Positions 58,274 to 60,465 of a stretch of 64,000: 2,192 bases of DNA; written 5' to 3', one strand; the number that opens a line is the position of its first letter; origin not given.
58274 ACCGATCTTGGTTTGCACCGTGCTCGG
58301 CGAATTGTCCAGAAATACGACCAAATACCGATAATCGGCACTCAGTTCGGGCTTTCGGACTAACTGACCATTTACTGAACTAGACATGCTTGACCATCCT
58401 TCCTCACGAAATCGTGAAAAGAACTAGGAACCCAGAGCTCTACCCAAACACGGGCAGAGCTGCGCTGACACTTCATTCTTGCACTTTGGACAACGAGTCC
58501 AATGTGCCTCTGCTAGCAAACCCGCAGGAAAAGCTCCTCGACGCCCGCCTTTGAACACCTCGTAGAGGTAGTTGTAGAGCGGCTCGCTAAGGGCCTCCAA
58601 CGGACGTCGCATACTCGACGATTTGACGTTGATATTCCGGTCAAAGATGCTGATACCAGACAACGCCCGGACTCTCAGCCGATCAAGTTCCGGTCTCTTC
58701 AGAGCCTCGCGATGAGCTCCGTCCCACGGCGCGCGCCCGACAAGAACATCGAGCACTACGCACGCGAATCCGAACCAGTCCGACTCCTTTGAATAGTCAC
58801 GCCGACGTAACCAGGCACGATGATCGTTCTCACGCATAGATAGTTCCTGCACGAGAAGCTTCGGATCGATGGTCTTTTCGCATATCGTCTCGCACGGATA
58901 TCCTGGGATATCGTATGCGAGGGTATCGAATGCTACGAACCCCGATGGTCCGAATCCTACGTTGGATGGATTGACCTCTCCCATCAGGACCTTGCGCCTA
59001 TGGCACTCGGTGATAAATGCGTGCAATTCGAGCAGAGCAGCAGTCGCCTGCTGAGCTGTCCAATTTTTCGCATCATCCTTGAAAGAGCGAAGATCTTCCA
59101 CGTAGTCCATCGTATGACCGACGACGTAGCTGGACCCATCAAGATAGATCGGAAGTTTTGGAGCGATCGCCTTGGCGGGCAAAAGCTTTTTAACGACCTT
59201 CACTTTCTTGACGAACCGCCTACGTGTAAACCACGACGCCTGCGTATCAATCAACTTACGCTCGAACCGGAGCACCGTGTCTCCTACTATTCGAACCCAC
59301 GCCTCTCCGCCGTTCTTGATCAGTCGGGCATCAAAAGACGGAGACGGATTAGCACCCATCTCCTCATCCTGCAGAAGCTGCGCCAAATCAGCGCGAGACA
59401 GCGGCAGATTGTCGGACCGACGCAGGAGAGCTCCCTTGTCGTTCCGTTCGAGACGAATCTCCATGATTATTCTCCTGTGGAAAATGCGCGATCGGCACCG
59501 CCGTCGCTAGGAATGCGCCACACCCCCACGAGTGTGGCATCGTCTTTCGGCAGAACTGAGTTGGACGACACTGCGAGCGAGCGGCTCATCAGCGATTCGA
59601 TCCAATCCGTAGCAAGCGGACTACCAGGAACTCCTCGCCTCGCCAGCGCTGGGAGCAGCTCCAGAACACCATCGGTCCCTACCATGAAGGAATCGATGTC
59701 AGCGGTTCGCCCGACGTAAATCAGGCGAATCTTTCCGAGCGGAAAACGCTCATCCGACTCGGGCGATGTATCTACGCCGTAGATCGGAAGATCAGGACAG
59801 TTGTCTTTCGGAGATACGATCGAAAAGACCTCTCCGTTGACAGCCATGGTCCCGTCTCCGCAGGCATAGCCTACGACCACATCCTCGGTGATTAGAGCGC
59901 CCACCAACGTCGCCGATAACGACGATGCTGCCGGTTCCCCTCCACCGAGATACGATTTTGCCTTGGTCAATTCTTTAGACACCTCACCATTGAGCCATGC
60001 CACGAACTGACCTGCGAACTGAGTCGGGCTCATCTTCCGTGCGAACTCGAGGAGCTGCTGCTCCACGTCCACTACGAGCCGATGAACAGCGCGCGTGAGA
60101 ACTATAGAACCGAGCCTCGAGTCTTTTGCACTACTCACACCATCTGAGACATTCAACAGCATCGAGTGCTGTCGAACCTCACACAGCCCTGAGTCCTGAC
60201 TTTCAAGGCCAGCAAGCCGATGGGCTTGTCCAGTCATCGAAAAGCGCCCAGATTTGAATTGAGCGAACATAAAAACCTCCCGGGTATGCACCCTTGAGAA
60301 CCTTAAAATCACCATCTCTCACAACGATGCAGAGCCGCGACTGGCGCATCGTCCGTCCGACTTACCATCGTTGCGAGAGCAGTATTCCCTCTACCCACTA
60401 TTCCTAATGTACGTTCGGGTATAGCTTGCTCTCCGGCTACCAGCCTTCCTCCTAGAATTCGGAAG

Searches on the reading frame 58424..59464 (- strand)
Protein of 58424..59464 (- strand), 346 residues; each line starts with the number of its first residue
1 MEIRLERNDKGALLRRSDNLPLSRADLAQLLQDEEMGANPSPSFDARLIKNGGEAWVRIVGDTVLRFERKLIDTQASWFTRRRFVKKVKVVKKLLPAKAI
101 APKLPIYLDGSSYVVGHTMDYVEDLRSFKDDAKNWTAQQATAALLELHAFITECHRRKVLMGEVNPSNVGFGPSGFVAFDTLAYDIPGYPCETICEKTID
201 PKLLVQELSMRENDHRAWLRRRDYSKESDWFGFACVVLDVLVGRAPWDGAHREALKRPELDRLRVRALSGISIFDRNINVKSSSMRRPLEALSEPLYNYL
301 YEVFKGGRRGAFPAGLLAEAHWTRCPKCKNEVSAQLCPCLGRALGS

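Call 4: search_protein_families(library=pfam, proteins=[window:58424-59464:-], max_evalue=0.1)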
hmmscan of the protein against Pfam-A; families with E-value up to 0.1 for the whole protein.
window:58424-59464:- (346 aa): 1 family
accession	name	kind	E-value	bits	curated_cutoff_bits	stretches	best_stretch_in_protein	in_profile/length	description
PF00069.31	Pkinase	-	0.00032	20.6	31.7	1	218-265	168-216/263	Protein kinase domain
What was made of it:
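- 58424..59464 (-): Kinase-like protein (346 aa) with a C-terminal CxxC-x8-CxC zinc ribbon. The catalytic loop is atypical. Pfam Pkinase E 3e-4, below cut-off (call 4).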

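Call 5: search_protein_families(library=padloc, proteins=[window:58424-59464:-], max_evalue=0.1)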
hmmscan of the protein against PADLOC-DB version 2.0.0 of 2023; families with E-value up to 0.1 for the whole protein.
window:58424-59464:- (346 aa): 6 families
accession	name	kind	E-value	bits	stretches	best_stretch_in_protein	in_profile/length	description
PDLC03920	MkoA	-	0.00032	17.1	1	81-290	52-275/1112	-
PDLC04138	mad6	-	0.00084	16.3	1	219-252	228-261/659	mads_6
PDLC04053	PD-T4-6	-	0.00094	16.7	1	225-256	189-220/311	-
PDLC04042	PD-T4-6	-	0.0013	16.4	0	220-255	185-220/292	-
PDLC04047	PD-T4-6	-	0.0021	15.2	1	75-169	49-142/327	-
PDLC04046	PD-T4-6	-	0.035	11.3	1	123-169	101-147/427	-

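Call 29: search_protein_families(library=ncbifam, proteins=[window:58424-59464:-], max_evalue=0.1)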
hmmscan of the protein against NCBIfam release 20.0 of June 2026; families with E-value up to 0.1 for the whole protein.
window:58424-59464:- (346 aa): 1 family
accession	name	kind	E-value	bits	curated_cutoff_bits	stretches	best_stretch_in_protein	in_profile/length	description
NF047741.1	antiphage_MADS6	equivalog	0.014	14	460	1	82-252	240-408/612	methylation-associated defense system protein kinase MAD6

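Call 37: search_protein_families(library=phrogs, proteins=[window:58424-59464:-], max_evalue=0.1)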
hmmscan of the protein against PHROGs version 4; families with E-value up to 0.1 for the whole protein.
window:58424-59464:- (346 aa): 0 families

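Call 55: find_related_loci(query=A5, collection=genome_contigs, flank=10000)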
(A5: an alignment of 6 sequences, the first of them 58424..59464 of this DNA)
Query A5 (346 aa) in genome_contigs; peptide patterns used: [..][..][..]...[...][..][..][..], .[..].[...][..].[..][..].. (x = any residue, [..] = any of these).
66 stretches matched a pattern; 2 encode a relative of the query (tblastn E <= 1e-3); 2 distinct loci.
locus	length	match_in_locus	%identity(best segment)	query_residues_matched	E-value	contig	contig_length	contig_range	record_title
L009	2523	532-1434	79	41-341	7e-180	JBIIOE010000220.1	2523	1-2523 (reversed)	MAG: Bdellovibrionota bacterium isolate ME2002-09-27pf_3300034103_group1_bin185 Rohwer_bin1191_scaffold_74357_c1, whole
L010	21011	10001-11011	44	1-339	4e-92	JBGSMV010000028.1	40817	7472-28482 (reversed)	MAG: Bdellovibrionota bacterium isolate JTS-AC239 k141_2007313, whole genome shotgun sequence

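Call 63: search_protein_families(library=pfam, proteins=[L010:1222-1941:+, L010:2038-2619:+, L010:2861-3529:+, L010:3541-4740:+, L010:4761-5492:+, L010:7953-8747:-], max_evalue=0.1)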
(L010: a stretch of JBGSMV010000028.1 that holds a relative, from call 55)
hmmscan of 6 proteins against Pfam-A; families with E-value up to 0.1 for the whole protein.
L010:1222-1941:+ (239 aa): 0 families

L010:2038-2619:+ (193 aa): 1 family
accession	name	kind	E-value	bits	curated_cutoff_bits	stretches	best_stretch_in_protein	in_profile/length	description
PF13567.11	DUF4131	-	0.028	14.6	31.6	1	55-119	2-63/165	Domain of unknown function (DUF4131)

L010:2861-3529:+ (222 aa): 1 family
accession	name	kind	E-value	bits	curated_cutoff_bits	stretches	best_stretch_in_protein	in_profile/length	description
PF09353.15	DUF1995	-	0.011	16.2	26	1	80-146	7-69/197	Domain of unknown function (DUF1995)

L010:3541-4740:+ (399 aa): 9 families
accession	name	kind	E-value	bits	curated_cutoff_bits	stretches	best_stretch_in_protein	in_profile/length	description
PF00004.35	AAA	-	3.2e-27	96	21.2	1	163-292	1-125/131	ATPase family associated with various cellular activities (AAA)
PF17862.7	AAA_lid_3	-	1.6e-13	50.3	27.2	1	323-363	1-41/45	AAA+ lid domain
PF13191.12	AAA_16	-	0.0016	19.4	32.6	1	160-196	24-63/167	AAA ATPase domain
PF06068.19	TIP49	-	0.0055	16.4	23.8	1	155-206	45-98/347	TIP49 P-loop domain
PF05673.19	DUF815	-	0.0056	16.3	23.8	1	122-229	24-116/249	Protein of unknown function (DUF815)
PF13401.12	AAA_22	-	0.0097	16.7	27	1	161-258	6-64/130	AAA domain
PF02562.22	PhoH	-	0.032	14.2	27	1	164-184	23-43/205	PhoH-like protein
PF05496.18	RuvB_N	-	0.035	14.3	27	1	162-228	35-92/159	Holliday junction DNA helicase RuvB P-loop domain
PF07728.20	AAA_5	-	0.092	13.2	22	0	163-193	2-33/139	AAA domain (dynein-related subfamily)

L010:4761-5492:+ (243 aa): 3 families
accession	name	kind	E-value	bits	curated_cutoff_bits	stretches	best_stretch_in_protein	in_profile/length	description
PF17107.11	SesA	-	0.0053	17.3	26.3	1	126-213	24-113/122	N-terminal domain on NACHT_NTPase and P-loop NTPases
PF10393.14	Matrilin_ccoil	-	0.014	15.5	26.3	0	79-95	23-39/45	Trimeric coiled-coil oligomerisation domain of matrilin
PF24611.2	Spectrin_Anc-1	-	0.084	13.6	33.2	0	60-106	7-53/115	Nuclear anchorage protein 1, spectrin-like repeat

L010:7953-8747:- (264 aa): 0 families

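Call 91: find_related_loci(query=A5, collection=viral_contigs, flank=5000)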
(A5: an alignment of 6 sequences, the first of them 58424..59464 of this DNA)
Query A5 (346 aa) in viral_contigs; peptide patterns used: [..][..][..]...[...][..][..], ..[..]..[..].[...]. (x = any residue, [..] = any of these).
44 stretches matched a pattern, but none encodes a relative of the query by tblastn (E <= 1e-3).

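Call 92: find_related_loci(query=A5, collection=metagenome_contigs, flank=10000)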
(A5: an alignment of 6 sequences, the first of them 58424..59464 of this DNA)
Query A5 (346 aa) in metagenome_contigs; peptide patterns used: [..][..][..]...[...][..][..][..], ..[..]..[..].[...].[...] (x = any residue, [..] = any of these).
151 stretches matched a pattern; 1 encode a relative of the query (tblastn E <= 1e-3); 1 distinct loci.
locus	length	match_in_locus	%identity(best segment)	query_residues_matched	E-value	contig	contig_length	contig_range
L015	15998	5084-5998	33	41-339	7e-53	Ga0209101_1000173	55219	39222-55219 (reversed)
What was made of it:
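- Tried and rejected: Scans with the kinase alignment found only 2 genome loci, 0 viral loci and 1 metagenome locus (calls 55, 91, 92).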

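Call 105: search_protein_families(library=padloc, proteins=[L010:7953-8747:-, L010:1222-1941:+], max_evalue=0.01)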
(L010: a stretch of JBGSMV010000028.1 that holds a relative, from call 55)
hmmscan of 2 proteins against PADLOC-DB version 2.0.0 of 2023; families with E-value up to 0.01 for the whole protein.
L010:7953-8747:- (264 aa): 0 families

L010:1222-1941:+ (239 aa): 0 families

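Call 106: search_protein_families(library=padloc, proteins=[L010:3541-4740:+], max_evalue=0.01)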
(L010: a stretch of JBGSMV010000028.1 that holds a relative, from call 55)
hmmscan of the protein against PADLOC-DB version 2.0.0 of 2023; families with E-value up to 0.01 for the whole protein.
L010:3541-4740:+ (399 aa): 6 families
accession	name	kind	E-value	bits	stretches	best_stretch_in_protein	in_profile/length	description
PDLC02196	IetA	-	2.2e-28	97.7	1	44-372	6-321/374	-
PDLC02195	IetA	-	1.1e-25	88.8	1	67-354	47-319/395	-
PDLC04232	IetA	-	5.6e-20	70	1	100-362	56-306/330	-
PDLC00915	TRIP13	-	4.6e-13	47.2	1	124-348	27-265/302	TRIP13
PDLC04231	IetA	-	3.7e-11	41.3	1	147-293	104-241/262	-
PDLC00914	TRIP13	-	0.0014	16.1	0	164-380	75-295/302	TRIP13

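Call 107: search_dna_similar(query=window:58424-59464:-, collection=plasmids, mode=protein, max_evalue=0.001, max_rows=12)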
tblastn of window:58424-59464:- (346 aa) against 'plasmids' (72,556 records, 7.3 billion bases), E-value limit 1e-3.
No match.

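Call 109: search_solved_structures(query=A5, max_evalue=0.1, show_alignments=1)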
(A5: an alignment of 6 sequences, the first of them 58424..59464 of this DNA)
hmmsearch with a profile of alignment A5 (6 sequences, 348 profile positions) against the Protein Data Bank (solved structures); distinct sequences matched with E-value up to 0.1: 92 (the best 60 are shown).
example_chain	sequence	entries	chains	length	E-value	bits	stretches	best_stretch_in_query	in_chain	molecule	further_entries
6ka4_A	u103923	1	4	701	0.0002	23.7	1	142-259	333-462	F22L4.1 protein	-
9ymt_A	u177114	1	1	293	0.0012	21.2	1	53-254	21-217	Serine/Threonine Kinase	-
4eqm_A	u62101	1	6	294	0.0012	21.2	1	53-254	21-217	Protein kinase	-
3ubd_A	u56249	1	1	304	0.0012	21.1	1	221-262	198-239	Ribosomal protein S6 kinase alpha-3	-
4el9_A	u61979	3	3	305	0.0012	21.1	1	221-262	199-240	Ribosomal protein S6 kinase alpha-3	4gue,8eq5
7opo_A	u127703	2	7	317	0.0014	21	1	221-262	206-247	Ribosomal protein S6 kinase alpha-3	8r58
8xfy_A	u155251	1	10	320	0.0014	20.9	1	221-262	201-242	Ribosomal protein S6 kinase alpha-3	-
4nus_A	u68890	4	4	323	0.0014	20.9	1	221-262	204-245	Ribosomal protein S6 kinase alpha-3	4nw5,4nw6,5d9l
3g51_A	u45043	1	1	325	0.0014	20.9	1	221-262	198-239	Ribosomal protein S6 kinase alpha-3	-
5d9k_A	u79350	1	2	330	0.0015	20.8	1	221-262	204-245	Ribosomal protein S6 kinase alpha-3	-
4crs_A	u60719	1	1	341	0.0015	20.8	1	222-277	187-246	SERINE/THREONINE-PROTEIN KINASE N2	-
4pdp_A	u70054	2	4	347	0.0023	20.2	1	49-255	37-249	Serine/threonine-protein kinase RAD53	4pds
9ruj_A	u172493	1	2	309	0.0028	19.9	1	120-254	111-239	Serine/threonine-protein kinase StkP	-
9ruk_A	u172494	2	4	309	0.0038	19.5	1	120-254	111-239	Serine/threonine-protein kinase StkP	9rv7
9ru3_A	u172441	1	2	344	0.0047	19.2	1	120-254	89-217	Serine/threonine-protein kinase StkP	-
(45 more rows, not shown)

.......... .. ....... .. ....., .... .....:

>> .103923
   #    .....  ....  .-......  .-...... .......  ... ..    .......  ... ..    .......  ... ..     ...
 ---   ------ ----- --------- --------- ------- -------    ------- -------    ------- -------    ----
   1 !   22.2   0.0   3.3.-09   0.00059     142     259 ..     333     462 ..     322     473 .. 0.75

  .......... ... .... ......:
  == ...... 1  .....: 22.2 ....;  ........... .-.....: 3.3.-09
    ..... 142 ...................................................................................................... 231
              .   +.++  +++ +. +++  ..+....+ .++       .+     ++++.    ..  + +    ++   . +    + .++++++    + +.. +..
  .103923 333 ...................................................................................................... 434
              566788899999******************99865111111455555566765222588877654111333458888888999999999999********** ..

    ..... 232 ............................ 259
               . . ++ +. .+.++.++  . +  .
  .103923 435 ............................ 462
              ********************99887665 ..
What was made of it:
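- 58424..59464 (-): The profile against PDB hits PknB/StkP/Rad53-type kinases at about 1e-3; the best hit is the plant MLKL pseudokinase 6ka4 at 2e-4 (call 109).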

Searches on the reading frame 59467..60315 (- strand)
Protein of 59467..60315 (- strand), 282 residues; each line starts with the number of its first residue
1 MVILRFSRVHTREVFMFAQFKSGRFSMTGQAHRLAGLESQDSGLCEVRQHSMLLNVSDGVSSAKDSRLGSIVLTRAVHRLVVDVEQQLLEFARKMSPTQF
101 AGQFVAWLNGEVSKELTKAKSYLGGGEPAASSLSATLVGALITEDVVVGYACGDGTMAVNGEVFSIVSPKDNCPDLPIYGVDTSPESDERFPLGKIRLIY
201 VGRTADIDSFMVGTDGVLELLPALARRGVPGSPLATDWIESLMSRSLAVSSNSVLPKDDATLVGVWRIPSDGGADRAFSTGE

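Call 4: search_protein_families(library=pfam, proteins=[window:59467-60315:-], max_evalue=0.1)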
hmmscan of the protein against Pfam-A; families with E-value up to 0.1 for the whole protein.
window:59467-60315:- (282 aa): 1 family
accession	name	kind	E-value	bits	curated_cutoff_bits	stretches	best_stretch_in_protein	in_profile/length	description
PF13672.11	PP2C_2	-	8.1e-15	55.4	24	1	28-221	1-178/209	Protein phosphatase 2C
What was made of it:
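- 59467..60315 (-): PP2C phosphatase (282 aa). Pfam PP2C_2 E 8e-15, above cut-off (call 4).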

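Call 5: search_protein_families(library=padloc, proteins=[window:59467-60315:-], max_evalue=0.1)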
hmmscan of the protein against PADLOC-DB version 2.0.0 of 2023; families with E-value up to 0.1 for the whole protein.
window:59467-60315:- (282 aa): 0 families

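Call 29: search_protein_families(library=ncbifam, proteins=[window:59467-60315:-], max_evalue=0.1)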
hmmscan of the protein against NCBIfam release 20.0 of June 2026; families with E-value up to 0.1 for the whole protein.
window:59467-60315:- (282 aa): 0 families

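Call 37: search_protein_families(library=phrogs, proteins=[window:59467-60315:-], max_evalue=0.1)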
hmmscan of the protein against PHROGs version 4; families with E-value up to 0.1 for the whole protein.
window:59467-60315:- (282 aa): 0 families
